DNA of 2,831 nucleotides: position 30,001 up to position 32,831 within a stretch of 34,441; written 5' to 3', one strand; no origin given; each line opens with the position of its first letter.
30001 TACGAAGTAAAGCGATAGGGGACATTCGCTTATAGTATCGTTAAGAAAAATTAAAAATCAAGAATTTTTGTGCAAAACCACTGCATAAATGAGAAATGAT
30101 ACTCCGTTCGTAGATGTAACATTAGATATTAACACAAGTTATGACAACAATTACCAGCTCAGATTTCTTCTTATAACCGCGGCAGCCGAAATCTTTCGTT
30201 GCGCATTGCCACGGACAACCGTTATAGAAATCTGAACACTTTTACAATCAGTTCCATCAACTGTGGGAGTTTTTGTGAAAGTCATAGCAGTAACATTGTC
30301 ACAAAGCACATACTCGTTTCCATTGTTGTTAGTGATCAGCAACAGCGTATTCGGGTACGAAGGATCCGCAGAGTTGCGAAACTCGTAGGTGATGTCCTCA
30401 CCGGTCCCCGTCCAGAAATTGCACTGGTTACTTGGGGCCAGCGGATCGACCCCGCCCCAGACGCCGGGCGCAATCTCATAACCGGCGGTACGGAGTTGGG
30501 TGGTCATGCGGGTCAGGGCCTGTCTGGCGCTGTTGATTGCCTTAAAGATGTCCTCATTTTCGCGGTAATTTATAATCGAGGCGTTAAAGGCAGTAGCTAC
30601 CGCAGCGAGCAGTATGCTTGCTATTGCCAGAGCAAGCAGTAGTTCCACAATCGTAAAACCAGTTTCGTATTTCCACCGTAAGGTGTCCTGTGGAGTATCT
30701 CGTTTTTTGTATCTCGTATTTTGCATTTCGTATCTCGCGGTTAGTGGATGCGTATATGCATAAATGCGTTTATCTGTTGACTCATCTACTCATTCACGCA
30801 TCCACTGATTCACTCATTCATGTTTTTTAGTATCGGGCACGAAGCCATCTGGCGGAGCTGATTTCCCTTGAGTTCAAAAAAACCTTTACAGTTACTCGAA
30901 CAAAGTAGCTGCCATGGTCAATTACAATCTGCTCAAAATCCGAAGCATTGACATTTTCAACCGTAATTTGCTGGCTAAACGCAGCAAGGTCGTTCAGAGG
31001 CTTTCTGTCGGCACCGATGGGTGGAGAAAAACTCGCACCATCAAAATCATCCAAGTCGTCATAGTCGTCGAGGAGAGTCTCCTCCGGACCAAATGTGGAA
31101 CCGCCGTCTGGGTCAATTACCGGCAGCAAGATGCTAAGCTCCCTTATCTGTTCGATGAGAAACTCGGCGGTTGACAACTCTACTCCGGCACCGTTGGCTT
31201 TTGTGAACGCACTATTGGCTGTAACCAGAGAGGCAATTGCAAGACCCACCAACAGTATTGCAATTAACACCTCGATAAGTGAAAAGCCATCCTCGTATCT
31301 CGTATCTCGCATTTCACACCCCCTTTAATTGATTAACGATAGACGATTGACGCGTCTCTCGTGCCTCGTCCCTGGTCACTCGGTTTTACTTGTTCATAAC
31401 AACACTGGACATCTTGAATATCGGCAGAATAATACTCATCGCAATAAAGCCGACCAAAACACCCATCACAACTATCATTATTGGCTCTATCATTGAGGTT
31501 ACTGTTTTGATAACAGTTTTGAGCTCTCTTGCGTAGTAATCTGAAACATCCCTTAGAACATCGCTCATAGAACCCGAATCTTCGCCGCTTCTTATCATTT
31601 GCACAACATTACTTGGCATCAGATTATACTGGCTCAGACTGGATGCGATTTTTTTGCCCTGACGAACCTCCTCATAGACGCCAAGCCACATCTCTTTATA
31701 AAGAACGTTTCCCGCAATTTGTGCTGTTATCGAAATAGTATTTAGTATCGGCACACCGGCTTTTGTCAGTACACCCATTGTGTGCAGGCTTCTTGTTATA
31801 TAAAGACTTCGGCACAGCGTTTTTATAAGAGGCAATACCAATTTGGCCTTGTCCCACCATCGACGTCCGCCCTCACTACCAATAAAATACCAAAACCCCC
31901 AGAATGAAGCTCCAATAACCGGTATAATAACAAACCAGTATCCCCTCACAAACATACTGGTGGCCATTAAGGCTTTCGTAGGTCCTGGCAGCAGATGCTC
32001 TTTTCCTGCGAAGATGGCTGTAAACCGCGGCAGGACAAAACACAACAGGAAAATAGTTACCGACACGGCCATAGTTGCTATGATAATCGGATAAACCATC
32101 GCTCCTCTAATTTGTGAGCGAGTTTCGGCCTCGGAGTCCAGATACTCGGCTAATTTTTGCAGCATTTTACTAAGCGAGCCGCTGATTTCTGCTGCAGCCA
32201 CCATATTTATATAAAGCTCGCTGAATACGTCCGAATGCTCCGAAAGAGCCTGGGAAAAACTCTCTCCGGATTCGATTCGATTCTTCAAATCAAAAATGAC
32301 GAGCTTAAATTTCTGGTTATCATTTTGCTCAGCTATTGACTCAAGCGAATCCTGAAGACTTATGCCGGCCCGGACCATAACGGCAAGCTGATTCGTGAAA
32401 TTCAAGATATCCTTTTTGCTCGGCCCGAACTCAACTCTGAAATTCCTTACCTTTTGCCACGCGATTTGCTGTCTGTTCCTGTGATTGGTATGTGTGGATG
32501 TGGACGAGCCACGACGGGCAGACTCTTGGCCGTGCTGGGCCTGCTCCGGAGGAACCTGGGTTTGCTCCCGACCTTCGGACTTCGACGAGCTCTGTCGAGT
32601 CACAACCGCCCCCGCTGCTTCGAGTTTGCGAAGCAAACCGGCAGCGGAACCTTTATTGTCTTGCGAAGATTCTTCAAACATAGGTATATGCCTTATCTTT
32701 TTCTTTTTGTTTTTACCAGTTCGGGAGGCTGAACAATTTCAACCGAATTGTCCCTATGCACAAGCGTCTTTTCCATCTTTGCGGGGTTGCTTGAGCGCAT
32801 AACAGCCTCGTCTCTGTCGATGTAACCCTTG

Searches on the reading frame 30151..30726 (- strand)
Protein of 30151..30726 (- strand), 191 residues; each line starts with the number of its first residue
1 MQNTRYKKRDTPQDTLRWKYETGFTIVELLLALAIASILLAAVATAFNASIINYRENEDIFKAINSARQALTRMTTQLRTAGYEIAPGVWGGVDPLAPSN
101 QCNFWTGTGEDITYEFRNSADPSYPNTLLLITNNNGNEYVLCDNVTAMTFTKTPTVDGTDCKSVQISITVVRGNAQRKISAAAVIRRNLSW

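Call 9: search_protein_families(library=pfam, proteins=[window:30154-30726:-], max_evalue=0.01)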
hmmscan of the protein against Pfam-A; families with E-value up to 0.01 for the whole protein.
window:30154-30726:- (191 aa): 1 family
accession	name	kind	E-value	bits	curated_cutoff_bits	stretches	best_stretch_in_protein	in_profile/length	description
PF07963.17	N_methyl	-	5.8e-07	29.3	21.2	1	19-43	2-26/27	Prokaryotic N-terminal methylation motif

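Call 12: find_encoding_contigs(protein=window:30151-30726:-, flank=10000, max_places=10)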
Protein window:30151-30726:- (191 aa): 1 contig read that carries it; 1 place shown.
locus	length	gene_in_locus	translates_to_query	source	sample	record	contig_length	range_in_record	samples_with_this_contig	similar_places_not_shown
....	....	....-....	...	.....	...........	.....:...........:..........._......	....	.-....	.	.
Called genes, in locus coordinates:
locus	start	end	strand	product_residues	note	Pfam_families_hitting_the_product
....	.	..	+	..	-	?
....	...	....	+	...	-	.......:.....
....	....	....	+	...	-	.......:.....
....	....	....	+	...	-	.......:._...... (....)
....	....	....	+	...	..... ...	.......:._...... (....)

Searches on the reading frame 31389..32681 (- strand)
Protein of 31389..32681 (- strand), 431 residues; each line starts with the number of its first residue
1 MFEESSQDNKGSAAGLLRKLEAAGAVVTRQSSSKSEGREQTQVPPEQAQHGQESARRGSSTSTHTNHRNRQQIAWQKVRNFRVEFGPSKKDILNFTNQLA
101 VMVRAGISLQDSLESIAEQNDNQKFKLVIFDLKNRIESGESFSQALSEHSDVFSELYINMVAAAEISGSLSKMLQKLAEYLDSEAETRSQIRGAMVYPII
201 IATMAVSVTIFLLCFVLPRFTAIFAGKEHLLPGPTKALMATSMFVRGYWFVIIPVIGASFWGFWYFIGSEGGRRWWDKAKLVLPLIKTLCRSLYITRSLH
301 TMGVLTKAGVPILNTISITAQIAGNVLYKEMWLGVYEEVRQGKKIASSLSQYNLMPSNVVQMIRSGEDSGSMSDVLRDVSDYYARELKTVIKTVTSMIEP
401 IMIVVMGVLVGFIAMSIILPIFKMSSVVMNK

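Call 16: find_related_loci(query=window:31389-32681:-, collection=genome_contigs, flank=10000)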
Query window:31389-32681:- (431 aa) in genome_contigs; peptide patterns used: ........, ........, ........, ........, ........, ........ (x = any residue, [..] = any of these).
598 stretches matched a pattern (row limit reached: there are more); 522 encode a relative of the query (tblastn E <= 1e-3); the best 80 are kept; 80 distinct loci.
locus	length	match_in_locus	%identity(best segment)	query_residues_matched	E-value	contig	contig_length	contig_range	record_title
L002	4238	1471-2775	95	1-431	0e+0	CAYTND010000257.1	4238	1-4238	MAG TPA_asm: uncultured Pirellulales bacterium isolate binchicken_co121_5 genome assembly, contig: NODE_23836_length_423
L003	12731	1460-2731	84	1-431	0e+0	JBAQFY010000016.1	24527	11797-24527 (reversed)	MAG: Sedimentisphaerales bacterium isolate MFD06995_ilm_asm_bin24 k127_135860, whole genome shotgun sequence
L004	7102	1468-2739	83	1-431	0e+0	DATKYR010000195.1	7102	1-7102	MAG TPA_asm: Sedimentisphaerales bacterium isolate SMAG_U14224 k141_1185164, whole genome shotgun sequence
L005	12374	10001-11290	82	1-431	0e+0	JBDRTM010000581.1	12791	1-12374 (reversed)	MAG: Planctomycetota bacterium isolate MEGAHIT-group-3.76 k141_773592, whole genome shotgun sequence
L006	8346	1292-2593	81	1-431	0e+0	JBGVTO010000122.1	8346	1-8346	MAG: Phycisphaerae bacterium isolate S_218_B3 k127_696566, whole genome shotgun sequence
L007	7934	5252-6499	77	1-431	0e+0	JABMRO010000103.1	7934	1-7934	MAG: Planctomycetota bacterium isolate bin.397 k141_1076580, whole genome shotgun sequence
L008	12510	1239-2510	85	1-431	0e+0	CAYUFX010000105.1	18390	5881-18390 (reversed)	MAG TPA_asm: uncultured Pirellulales bacterium isolate binchicken_co89_457 genome assembly, contig: NODE_5411_length_183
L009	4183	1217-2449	77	1-431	0e+0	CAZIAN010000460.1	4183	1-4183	MAG TPA_asm: uncultured Pirellulales bacterium isolate binchicken_co81_115 genome assembly, contig: NODE_42495_length_41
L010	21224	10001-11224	76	1-428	0e+0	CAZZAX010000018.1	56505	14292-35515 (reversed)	MAG TPA_asm: uncultured Pirellulales bacterium isolate SRP068000_co1_46 genome assembly, contig: NODE_443_length_56505_c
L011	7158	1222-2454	76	1-431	0e+0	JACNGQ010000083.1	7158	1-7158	MAG: Planctomycetota bacterium isolate NIOZ-UU13 NIOZ-UU_NODE_13127_length_7158_cov_11.0417, whole genome shotgun sequen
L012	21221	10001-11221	77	1-431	0e+0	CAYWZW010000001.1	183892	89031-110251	MAG TPA_asm: uncultured Pirellulales bacterium isolate binchicken_co189_401 genome assembly, contig: NODE_10_length_1838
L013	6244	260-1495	75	1-431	0e+0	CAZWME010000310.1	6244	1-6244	MAG TPA_asm: uncultured Pirellulales bacterium isolate binchicken_co116_96 genome assembly, contig: NODE_15328_length_62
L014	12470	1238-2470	75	1-431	0e+0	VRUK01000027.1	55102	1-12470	MAG: Planctomycetota bacterium isolate MohnsGC08_bin89 NODE_27_length_55102_cov_53.255302, whole genome shotgun sequence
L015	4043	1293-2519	75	1-431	0e+0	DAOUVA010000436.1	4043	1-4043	MAG TPA_asm: Phycisphaerae bacterium isolate CSMAG_837 CSMAG_837_k141_2019949_length_4043_cov_11.9826, whole genome shot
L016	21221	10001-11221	77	1-431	0e+0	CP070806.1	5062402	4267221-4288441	MAG: Phycisphaerales bacterium isolate bin1297 chromosome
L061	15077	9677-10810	75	45-431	0e+0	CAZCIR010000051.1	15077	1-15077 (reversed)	MAG TPA_asm: uncultured Pirellulales bacterium isolate binchicken_co34_225 genome assembly, contig: NODE_6548_length_150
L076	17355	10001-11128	73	62-428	0e+0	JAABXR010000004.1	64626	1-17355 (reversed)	MAG: Phycisphaerae bacterium isolate CS2-K091 K_merged_R1_(paired)_contig_90242, whole genome shotgun sequence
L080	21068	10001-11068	76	76-431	0e+0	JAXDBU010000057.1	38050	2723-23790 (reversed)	MAG: Sedimentisphaerales bacterium isolate POMEDNA-B26 Raw2_k127_1815085, whole genome shotgun sequence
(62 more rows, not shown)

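Call 30: search_protein_families(library=pfam, proteins=[L006:4106-5419:-, L080:12249-13526:-, L061:12103-13065:-, L076:12513-14111:-, L012:13030-15645:+, L004:4429-6681:-], max_evalue=1)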
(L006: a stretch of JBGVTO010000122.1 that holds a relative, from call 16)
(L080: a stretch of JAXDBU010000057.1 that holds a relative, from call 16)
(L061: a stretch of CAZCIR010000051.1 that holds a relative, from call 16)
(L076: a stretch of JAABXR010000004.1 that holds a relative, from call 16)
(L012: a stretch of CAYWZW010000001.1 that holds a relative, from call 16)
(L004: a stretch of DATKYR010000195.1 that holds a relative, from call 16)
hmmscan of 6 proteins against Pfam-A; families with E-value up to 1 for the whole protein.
L006:4106-5419:- (438 aa): 3 families
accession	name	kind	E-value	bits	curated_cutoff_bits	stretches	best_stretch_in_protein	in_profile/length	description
PF00589.27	Phage_integrase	-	5e-18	65.9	27.1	1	182-370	2-166/172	Phage integrase family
PF13102.12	Phage_int_SAM_5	-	0.12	13.2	22.3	1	74-171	5-97/98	Phage integrase SAM-like domain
PF14657.12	Arm-DNA-bind_4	-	0.58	10.2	22.3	0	18-59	2-44/47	Arm DNA-binding domain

L080:12249-13526:- (426 aa): 3 families
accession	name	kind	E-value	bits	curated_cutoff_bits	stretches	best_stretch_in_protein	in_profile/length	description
PF00589.27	Phage_integrase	-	7e-07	29.6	27.1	1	204-366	2-168/172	Phage integrase family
PF13102.12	Phage_int_SAM_5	-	1.9e-06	28.6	22.3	1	99-192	2-97/98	Phage integrase SAM-like domain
PF02899.23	Phage_int_SAM_1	-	0.013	16.2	22.3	1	105-180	6-82/83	Phage integrase, N-terminal SAM-like domain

L061:12103-13065:- (321 aa): 3 families
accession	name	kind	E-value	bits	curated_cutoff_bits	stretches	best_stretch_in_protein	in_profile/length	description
PF00589.27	Phage_integrase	-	2.9e-11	43.9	27.1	1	126-287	23-168/172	Phage integrase family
PF13102.12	Phage_int_SAM_5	-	7.5e-08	33.1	22.3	1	10-98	6-96/98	Phage integrase SAM-like domain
PF24624.1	Int_N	-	4.5e-05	24.5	27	1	23-101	21-100/100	Phage integrase, N-terminal domain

L076:12513-14111:- (533 aa): 4 families
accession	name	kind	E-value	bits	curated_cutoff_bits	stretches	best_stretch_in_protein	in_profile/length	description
PF00589.27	Phage_integrase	-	3.1e-23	82.9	27.1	1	275-431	15-168/172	Phage integrase family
PF02899.23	Phage_int_SAM_1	-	0.0016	19.1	22.3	1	148-218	9-82/83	Phage integrase, N-terminal SAM-like domain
PF13102.12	Phage_int_SAM_5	-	0.011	16.6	22.3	1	141-227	7-94/98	Phage integrase SAM-like domain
PF13495.12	Phage_int_SAM_4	-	0.19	12.6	27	0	141-218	3-81/85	Phage integrase, N-terminal SAM-like domain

L012:13030-15645:+ (872 aa): 6 families
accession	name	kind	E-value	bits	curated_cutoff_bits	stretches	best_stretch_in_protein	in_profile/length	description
PF13385.13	Laminin_G_3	-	1.5e-27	97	27.6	1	78-227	4-150/151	Concanavalin A-like lectin/glucanases superfamily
PF07691.17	PA14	-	2.7e-19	69.9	24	1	437-536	5-110/147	PA14 domain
PF16656.11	Pur_ac_phosph_N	-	0.00067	20.6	30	0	602-672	17-88/93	Purple acid Phosphatase, N-terminal domain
PF25788.1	Ig_Rha78A_N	-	0.00097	19.8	27.4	0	390-429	60-101/105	Rha78A-like, N-terminal immunoglobulin domain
PF10528.15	GLEYA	-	0.032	15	26.2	1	478-525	1-48/91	GLEYA domain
PF02210.31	Laminin_G_2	-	0.23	12.4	22.9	1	154-217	53-123/126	Laminin G domain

L004:4429-6681:- (751 aa): 1 family
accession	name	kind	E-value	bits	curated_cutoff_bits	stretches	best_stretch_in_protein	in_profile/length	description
PF07081.18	DUF1349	-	0.0015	18.7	32.4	1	564-642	99-176/179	Protein of unknown function (DUF1349)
